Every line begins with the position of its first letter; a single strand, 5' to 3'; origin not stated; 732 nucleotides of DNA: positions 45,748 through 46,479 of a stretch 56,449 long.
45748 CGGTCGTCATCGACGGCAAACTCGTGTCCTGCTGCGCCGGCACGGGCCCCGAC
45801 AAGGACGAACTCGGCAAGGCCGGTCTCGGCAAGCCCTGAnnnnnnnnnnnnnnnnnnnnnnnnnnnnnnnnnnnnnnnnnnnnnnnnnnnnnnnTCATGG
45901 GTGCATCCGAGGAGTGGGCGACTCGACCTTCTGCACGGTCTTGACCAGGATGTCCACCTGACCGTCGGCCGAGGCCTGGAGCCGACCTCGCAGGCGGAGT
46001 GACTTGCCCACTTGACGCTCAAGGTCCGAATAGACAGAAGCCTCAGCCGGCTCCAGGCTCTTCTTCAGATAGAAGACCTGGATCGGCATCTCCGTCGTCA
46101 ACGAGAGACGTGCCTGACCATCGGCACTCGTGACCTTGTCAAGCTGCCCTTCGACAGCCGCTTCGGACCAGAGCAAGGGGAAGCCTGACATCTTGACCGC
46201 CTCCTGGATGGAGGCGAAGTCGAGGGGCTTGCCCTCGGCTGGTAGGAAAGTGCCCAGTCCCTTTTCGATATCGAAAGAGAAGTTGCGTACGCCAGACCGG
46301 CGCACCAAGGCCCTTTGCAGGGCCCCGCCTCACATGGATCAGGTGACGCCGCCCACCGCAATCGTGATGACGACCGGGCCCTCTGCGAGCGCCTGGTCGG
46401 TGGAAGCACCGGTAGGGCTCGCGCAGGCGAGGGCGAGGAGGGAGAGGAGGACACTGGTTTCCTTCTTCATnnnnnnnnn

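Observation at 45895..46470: Second, independent gene with a T-U-S-M-U HMA domain: a lipoprotein co-transcribed with an outer-membrane barrel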

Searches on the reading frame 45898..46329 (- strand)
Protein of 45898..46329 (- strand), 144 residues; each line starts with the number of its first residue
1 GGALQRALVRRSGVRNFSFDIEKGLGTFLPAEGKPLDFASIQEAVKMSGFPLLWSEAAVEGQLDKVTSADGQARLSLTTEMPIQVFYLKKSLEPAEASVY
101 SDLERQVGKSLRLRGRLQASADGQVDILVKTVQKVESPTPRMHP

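Call 97: predict_structure(alignment_id=A12)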
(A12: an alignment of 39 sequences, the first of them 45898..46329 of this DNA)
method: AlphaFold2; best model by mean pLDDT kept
length: 144 residues; sequences in the alignment: 39
mean_pLDDT: 91.6   pTM: 0.80
mean pLDDT of the five models: 91.6, 91.5, 91.1, 90.7, 90.0
residues with pLDDT >= 90: 109; 70-90: 28; 50-70: 7; < 50: 0
segments of 3 or more residues with pLDDT < 50: none
pLDDT, mean of each block of 10 residues (from residue 1): 85 90 92 93 91 95 93 95 95 94 96 96 93 83 67
secondary structure, 60 per line:
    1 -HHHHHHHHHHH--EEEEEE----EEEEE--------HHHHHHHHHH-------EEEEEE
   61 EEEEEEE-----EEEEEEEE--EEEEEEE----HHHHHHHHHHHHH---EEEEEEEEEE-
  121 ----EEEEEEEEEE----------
elements in order: H2-12 E15-20 E25-29 H38-47 E55-67 E73-80 E83-89 H94-106 E110-119 E125-134

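Call 99: fold_search(model_id=the predicted structure, library=pdb)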
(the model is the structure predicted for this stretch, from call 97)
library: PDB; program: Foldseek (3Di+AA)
matches with E <= 10: 1204; with E <= 0.001: 27
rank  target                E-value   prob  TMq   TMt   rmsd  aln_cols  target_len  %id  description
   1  8sok_B                3.3e-04  1.00  0.35  0.16   9.1       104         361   18  Cryo-EM structure of human CST bound to POT1(ESDL)/TPP1 in the presence of telomeric ssDNA (released 2023-06-07)
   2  4dam_G                3.5e-04  1.00  0.41  0.57   5.8       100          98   14  Crystal structure of small single-stranded DNA-binding protein from Streptomyces coelicolor (released 2013-01-16)
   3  6cqk_A                3.5e-04  1.00  0.36  0.51   4.5        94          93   12  Crystal Structure of mitochondrial single-stranded DNA binding proteins from S. cerevisiae, Rim1 (Form1) (released 2018-05-30)
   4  3f2c_A                3.7e-04  1.00  0.38  0.07   7.2       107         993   13  DNA Polymerase PolC from Geobacillus kaustophilus complex with DNA, dGTP and Mn (released 2009-01-20)
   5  4dam_L                4.0e-04  1.00  0.41  0.57   5.6       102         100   15  Crystal structure of small single-stranded DNA-binding protein from Streptomyces coelicolor (released 2013-01-16)
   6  8soj_B                4.0e-04  0.99  0.34  0.14  10.2       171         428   15  Cryo-EM structure of human CST bound to POT1(ESDL)/TPP1 in the absence of telomeric ssDNA (released 2023-06-07)
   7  8d0b_B                4.7e-04  1.00  0.35  0.16   9.1       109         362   19  Human CST-DNA polymerase alpha/primase preinitiation complex bound to 4xTEL-foldback template (released 2022-06-22)
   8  6cqk_C                5.3e-04  1.00  0.42  0.64   4.1        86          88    9  Crystal Structure of mitochondrial single-stranded DNA binding proteins from S. cerevisiae, Rim1 (Form1) (released 2018-05-30)
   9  7r4w                  5.3e-04  1.00  0.35  0.49   5.9       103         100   14  Single stranded DNA binding protein SSB M5 from Fervidobacterium gondwanense (released 2023-08-23)
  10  3f2b_A                6.0e-04  1.00  0.38  0.07   7.3       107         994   13  DNA Polymerase PolC from Geobacillus kaustophilus complex with DNA, dGTP, Mg and Zn (released 2009-01-20)
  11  8gw5_A                6.3e-04  1.00  0.33  0.45   5.7       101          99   16  Crystal structure of SaSsbA complexed with glycerol (released 2023-09-20)
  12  1bbw                  6.7e-04  1.00  0.39  0.14   5.3        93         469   18  LYSYL-TRNA SYNTHETASE (LYSS) (released 2000-11-10)
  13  8s0v_B                7.1e-04  1.00  0.41  0.14   6.4        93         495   15  Crystal structure of Cryptosporidium parvum - Trypanosoma cruzi mutant lysyl tRNA synthetase in complex with inhibitor (released 2025-03-05)
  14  6cqm_E                7.6e-04  1.00  0.36  0.51   4.2        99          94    9  Crystal Structure of mitochondrial single-stranded DNA binding proteins from S. cerevisiae, Rim1 (Form2) (released 2018-05-30)
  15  4joi_B                7.6e-04  1.00  0.37  0.38   8.1       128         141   15  Crystal structure of the human telomeric Stn1-Ten1 complex (released 2013-05-29)
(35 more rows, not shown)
